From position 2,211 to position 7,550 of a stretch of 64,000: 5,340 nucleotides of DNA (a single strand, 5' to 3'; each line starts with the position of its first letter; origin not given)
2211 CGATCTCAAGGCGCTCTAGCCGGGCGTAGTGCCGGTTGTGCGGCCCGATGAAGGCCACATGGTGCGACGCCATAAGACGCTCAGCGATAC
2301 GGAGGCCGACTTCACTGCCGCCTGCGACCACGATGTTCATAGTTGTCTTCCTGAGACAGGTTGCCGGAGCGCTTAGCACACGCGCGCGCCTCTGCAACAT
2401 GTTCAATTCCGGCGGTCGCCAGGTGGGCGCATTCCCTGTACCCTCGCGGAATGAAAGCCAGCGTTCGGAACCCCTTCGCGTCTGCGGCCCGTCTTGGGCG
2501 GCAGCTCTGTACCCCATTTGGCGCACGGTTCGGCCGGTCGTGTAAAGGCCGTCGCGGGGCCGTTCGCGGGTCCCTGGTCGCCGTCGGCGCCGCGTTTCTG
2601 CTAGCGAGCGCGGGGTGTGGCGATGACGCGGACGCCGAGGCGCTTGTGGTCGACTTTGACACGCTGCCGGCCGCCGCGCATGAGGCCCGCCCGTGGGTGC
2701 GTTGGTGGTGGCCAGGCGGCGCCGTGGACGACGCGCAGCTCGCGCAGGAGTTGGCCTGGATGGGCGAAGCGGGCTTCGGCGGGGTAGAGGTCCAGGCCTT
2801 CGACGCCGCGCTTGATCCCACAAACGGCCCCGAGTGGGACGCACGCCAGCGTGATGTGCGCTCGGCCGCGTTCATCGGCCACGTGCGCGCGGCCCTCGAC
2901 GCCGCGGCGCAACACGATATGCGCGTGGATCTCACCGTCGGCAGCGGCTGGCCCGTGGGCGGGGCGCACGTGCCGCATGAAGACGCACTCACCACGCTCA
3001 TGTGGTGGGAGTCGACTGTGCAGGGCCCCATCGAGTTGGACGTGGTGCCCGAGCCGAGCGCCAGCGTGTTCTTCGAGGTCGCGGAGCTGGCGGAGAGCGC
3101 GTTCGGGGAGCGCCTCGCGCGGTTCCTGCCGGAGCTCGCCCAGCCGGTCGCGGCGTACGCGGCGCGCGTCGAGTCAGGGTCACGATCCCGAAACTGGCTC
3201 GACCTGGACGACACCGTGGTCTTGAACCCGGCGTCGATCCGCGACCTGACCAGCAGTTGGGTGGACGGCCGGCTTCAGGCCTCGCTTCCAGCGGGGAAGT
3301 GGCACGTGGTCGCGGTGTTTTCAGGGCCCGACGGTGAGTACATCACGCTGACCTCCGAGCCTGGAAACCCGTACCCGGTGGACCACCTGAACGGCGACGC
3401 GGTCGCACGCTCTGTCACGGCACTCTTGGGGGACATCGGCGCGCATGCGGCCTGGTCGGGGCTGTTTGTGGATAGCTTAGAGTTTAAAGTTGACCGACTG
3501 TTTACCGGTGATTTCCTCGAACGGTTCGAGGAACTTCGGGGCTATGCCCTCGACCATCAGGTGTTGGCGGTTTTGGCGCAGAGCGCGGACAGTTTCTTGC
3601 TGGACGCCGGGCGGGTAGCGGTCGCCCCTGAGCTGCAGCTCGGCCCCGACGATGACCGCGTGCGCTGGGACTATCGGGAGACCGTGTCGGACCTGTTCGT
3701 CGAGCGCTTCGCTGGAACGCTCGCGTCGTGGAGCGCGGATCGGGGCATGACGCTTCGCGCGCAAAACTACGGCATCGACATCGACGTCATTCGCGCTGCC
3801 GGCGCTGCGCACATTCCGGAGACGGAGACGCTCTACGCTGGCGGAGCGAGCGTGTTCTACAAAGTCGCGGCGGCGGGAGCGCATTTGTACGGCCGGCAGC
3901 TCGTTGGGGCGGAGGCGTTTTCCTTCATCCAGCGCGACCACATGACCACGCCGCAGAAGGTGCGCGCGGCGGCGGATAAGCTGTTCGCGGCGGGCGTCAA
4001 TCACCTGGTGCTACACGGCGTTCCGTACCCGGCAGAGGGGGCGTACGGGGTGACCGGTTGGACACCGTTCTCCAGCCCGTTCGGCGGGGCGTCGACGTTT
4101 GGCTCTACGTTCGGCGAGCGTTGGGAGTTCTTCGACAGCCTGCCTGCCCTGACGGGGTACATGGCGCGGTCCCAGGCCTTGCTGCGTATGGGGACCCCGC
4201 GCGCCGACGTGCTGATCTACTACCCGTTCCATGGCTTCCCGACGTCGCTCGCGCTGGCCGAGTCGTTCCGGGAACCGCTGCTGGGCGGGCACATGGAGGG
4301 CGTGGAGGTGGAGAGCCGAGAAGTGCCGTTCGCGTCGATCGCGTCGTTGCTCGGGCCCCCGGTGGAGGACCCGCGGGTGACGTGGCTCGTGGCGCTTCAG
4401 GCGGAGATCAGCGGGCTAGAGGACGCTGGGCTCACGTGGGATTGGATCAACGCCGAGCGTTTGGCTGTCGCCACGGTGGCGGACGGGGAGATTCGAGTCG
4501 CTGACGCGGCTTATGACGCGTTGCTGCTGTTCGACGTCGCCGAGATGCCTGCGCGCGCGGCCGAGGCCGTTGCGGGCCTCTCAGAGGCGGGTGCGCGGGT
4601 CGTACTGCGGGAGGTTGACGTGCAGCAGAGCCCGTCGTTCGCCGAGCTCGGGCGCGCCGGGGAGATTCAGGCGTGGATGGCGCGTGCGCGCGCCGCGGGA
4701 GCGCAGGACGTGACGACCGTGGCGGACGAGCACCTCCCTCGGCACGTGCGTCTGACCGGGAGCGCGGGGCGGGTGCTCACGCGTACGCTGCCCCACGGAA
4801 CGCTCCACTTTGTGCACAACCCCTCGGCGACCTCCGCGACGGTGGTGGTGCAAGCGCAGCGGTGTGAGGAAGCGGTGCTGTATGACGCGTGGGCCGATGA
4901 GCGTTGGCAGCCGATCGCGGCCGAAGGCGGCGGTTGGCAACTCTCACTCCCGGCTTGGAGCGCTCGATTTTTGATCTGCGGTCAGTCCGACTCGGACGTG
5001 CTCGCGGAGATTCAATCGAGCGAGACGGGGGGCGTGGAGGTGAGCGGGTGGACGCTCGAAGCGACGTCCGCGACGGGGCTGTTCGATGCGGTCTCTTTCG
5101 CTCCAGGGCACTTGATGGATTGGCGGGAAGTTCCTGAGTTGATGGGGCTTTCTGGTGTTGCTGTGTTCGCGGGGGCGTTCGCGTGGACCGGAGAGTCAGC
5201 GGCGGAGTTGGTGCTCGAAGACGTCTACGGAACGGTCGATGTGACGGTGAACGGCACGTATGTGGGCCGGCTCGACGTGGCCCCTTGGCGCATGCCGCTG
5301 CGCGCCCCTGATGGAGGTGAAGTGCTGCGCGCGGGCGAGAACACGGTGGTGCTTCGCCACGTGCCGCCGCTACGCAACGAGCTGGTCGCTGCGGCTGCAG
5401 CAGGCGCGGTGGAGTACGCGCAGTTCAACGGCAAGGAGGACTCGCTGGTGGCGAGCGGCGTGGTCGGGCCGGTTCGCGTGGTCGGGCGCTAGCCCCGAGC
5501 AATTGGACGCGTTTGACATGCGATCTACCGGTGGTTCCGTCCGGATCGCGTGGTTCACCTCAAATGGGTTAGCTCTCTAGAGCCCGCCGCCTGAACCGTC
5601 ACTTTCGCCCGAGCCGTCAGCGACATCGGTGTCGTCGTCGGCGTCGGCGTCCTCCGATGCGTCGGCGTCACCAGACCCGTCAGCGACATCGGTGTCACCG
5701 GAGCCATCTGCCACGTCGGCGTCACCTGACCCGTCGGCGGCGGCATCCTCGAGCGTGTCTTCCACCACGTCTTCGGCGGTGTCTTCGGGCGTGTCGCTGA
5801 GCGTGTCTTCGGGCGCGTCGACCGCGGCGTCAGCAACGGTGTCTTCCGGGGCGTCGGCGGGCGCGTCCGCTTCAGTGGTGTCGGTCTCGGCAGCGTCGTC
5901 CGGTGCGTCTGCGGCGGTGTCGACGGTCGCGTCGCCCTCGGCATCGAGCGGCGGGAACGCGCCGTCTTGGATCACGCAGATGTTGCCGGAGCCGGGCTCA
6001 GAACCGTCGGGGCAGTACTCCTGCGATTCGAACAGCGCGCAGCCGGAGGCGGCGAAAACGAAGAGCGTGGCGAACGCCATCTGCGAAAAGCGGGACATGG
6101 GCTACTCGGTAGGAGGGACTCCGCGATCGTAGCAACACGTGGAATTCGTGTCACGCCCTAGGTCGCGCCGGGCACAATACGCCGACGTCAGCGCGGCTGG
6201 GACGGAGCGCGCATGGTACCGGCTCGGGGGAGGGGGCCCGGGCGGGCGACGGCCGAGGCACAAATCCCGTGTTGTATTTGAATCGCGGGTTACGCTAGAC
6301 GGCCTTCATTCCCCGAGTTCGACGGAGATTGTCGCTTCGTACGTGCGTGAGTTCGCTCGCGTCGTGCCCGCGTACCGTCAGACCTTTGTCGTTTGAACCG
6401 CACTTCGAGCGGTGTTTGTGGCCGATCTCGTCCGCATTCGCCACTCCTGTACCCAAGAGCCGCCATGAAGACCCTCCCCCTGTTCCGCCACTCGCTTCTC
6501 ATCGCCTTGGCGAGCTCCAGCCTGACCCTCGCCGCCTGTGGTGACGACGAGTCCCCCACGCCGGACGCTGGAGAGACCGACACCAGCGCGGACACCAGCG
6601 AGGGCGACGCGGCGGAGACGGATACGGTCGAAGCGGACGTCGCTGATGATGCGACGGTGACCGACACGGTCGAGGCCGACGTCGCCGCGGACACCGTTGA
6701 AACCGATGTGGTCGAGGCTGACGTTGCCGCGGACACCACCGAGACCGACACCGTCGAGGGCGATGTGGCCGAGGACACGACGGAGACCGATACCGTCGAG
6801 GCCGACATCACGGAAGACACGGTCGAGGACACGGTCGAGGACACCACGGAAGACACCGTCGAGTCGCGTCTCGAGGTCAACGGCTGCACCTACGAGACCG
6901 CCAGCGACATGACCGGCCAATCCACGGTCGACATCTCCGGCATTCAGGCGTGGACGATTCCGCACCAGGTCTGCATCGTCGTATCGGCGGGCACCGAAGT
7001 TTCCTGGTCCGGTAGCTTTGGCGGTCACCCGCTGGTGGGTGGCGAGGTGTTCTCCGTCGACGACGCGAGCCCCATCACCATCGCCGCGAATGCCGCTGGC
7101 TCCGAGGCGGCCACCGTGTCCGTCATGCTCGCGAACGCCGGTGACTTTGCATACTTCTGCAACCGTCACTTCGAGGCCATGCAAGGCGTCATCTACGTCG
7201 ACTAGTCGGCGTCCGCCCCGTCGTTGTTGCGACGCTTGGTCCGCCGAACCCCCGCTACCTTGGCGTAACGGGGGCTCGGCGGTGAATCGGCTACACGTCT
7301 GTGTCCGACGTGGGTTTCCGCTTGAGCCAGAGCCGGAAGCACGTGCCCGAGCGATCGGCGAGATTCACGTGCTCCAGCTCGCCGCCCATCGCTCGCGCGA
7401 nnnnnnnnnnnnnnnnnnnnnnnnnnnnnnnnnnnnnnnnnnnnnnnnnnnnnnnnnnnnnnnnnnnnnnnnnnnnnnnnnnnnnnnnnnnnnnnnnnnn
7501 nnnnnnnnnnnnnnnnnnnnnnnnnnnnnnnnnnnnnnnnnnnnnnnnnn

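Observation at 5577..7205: Divergent pair of acidic-repeat lipoproteins (one a cupredoxin) flanking a 366-bp non-coding region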

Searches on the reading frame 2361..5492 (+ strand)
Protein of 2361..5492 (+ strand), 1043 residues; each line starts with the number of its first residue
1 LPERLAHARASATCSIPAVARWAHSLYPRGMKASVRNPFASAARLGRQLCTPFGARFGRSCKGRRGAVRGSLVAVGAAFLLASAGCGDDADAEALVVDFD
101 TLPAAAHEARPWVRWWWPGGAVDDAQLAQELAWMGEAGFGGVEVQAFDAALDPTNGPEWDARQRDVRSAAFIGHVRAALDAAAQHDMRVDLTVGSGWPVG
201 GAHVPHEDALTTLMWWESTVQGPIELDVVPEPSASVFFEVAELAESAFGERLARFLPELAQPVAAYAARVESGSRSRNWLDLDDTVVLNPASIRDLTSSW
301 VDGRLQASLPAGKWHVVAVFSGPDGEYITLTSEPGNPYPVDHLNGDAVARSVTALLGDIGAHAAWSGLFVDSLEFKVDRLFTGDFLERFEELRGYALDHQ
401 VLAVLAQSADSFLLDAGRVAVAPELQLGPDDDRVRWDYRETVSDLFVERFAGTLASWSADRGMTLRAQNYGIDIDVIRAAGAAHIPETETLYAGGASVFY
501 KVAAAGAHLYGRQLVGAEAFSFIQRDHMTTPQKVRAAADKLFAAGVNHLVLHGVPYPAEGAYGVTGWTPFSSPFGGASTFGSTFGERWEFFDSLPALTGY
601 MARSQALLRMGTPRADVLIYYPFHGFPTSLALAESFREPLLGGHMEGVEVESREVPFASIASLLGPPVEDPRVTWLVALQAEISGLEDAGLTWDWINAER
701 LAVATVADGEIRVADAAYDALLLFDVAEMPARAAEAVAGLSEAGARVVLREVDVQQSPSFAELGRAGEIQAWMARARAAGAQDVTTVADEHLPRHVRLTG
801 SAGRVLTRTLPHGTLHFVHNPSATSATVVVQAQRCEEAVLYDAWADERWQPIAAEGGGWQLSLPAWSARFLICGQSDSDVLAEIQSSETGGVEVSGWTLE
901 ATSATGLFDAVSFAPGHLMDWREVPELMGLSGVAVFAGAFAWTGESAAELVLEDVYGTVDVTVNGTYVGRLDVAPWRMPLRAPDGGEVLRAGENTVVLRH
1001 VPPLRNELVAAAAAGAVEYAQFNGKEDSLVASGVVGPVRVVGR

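Call 6: search_protein_families(library=pfam, proteins=[window:2361-5492:+], max_evalue=1)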
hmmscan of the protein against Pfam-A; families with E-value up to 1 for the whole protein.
window:2361-5492:+ (1043 aa): 1 family
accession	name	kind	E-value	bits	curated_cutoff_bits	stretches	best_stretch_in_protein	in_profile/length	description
PF17132.9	Glyco_hydro_106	-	2.1e-39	136.1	29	2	282-621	209-542/743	alpha-L-rhamnosidase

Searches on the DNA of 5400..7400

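Call 5: search_rna_families(source=window, start=5400, end=7400, threshold=evalue, max_evalue=1)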
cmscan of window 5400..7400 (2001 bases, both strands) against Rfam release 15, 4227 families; matches with E-value up to 1: 0.
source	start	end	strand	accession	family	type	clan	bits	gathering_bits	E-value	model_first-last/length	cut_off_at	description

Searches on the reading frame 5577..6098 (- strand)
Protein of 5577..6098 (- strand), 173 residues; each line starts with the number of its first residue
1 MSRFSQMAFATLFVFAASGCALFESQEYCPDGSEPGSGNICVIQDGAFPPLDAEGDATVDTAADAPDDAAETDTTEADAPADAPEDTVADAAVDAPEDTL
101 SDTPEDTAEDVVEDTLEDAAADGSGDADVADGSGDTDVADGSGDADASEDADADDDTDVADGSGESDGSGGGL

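Call 6: search_protein_families(library=pfam, proteins=[window:5577-6098:-], max_evalue=1)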
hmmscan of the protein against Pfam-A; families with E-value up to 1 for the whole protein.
window:5577-6098:- (173 aa): 0 families

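Call 16: find_encoding_contigs(protein=window:5577-6098:-, flank=10000, max_places=6)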
Protein window:5577-6098:- (173 aa): 2 contigs read that carry it; 1 place shown.
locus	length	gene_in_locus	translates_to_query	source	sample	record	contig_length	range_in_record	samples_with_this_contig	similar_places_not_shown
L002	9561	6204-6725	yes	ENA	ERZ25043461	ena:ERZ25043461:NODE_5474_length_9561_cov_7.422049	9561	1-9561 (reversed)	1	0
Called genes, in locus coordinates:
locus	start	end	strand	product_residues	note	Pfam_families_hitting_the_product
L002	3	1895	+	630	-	?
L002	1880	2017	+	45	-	PF03597:FixS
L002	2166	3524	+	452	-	PF00072:Response_reg, PF00158:Sigma54_activat, PF14532:Sigma54_activ_2, PF00004:AAA (weak), PF07728:AAA_5 (weak), PF25601:AAA_lid_14, PF02954:HTH_8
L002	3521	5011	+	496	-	PF11563:Protoglobin, PF00989:PAS (weak), PF08448:PAS_4, PF00512:HisKA, PF02518:HATPase_c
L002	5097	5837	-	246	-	-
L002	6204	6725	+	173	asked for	-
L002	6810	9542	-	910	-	PF17132:Glyco_hydro_106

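Call 29: find_homologous_proteins(query=window:5577-6098:-, max_evalue=0.01)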
Query window:5577-6098:-: 8000 candidates shared short words with the query, none scored E <= 0.01.

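Call 60: search_protein_families(library=ncbifam, proteins=[window:5577-6098:-], max_evalue=1)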
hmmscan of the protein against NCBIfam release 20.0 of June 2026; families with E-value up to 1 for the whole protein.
window:5577-6098:- (173 aa): 0 families

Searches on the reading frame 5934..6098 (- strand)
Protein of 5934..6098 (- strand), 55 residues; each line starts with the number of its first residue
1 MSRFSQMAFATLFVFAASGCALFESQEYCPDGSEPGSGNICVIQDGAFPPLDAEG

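Call 76: find_homologous_proteins(query=window:5934-6098:-, max_evalue=10)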
Query seq(55 aa): no candidate shares three 5-residue words with the query. No homologue found.

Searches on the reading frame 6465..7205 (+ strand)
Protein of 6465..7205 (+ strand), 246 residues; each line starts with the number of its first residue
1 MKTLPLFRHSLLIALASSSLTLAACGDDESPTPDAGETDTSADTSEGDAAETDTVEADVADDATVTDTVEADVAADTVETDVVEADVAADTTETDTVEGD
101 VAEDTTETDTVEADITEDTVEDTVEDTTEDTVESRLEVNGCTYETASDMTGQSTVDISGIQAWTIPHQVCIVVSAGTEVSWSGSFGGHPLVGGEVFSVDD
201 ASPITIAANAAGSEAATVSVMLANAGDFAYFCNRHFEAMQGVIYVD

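Call 6: search_protein_families(library=pfam, proteins=[window:6465-7205:+], max_evalue=1)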
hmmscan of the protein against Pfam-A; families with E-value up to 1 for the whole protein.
window:6465-7205:+ (246 aa): 2 families
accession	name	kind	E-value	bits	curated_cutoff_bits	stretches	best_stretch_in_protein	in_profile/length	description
PF00127.26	Copper-bind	-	0.019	15.8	21.2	1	171-245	19-98/99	Copper binding proteins, plastocyanin/azurin family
PF01298.24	TbpB_B_D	-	0.027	15.4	26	1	63-187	34-124/126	C-lobe and N-lobe beta barrels of Tf-binding protein B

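Call 8: find_encoding_contigs(protein=window:6465-7205:+, flank=10000, max_places=6)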
Protein window:6465-7205:+ (246 aa): 2 contigs read that carry it; 1 place shown.
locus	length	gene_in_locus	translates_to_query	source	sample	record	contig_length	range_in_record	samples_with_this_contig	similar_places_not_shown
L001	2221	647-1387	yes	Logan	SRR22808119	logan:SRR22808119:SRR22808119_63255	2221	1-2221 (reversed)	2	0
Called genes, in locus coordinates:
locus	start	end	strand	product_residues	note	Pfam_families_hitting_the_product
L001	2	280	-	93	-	?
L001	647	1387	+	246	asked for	-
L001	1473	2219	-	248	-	?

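Call 60: search_protein_families(library=ncbifam, proteins=[window:6465-7205:+], max_evalue=1)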
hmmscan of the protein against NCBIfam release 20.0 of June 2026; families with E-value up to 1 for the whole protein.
window:6465-7205:+ (246 aa): 7 families
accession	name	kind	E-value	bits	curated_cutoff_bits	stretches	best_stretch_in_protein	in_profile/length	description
NF045774.1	cytochro_C551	exception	0.002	18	118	1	9-48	3-41/110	cytochrome c551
NF045842.1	MIP_near_MIB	exception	0.052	12.1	305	1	10-143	11-143/740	Ig-specific serine endopeptidase MIP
NF047847.2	SS_mature_LptM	equivalog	0.07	13.2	27.7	1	6-26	6-21/31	LPS translocon maturation chaperone LptM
TIGR02656.1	cyanin_plasto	equivalog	0.086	13.3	87.85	1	209-245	61-98/99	plastocyanin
NF047530.1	SrpBC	subfamily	0.091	12.3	200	1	83-145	120-181/236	sigma factor SigX-regulated lipoprotein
NF047408.1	SA0632_fam_LP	equivalog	0.11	12.2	70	1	11-29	4-23/68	SA0632 family lipoprotein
NF002351.0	PRK01318.1-1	equivalog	0.41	9.3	740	1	9-98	6-95/545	membrane protein insertase YidC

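Call 67: list_cluster_members(proteins=[window:6465-7205:+, window:5577-6098:-, P0007, P0008, P0010, P0013, P0023, P0012])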
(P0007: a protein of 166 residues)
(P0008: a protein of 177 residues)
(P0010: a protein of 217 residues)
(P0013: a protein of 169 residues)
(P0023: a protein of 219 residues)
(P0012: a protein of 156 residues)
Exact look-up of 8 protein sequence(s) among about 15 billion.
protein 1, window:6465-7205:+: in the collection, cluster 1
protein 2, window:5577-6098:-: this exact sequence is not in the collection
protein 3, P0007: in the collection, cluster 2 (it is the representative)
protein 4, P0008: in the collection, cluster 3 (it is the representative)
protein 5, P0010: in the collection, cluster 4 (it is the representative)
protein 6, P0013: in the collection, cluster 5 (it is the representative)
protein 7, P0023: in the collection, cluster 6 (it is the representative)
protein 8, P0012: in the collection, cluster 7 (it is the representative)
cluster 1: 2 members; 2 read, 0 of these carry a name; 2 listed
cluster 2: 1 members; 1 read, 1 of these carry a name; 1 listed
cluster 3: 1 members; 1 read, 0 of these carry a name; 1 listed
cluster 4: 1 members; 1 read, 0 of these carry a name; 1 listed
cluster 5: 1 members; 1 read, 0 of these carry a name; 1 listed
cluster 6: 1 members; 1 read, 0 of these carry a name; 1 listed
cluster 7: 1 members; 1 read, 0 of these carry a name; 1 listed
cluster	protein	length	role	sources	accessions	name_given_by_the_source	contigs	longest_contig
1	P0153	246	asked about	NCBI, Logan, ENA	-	-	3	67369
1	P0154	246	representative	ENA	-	-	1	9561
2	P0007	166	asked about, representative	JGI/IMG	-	plastocyanin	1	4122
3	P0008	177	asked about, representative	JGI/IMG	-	-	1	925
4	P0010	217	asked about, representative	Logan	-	-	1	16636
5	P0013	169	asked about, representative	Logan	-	-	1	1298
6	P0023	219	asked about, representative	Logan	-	-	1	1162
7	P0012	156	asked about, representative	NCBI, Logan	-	-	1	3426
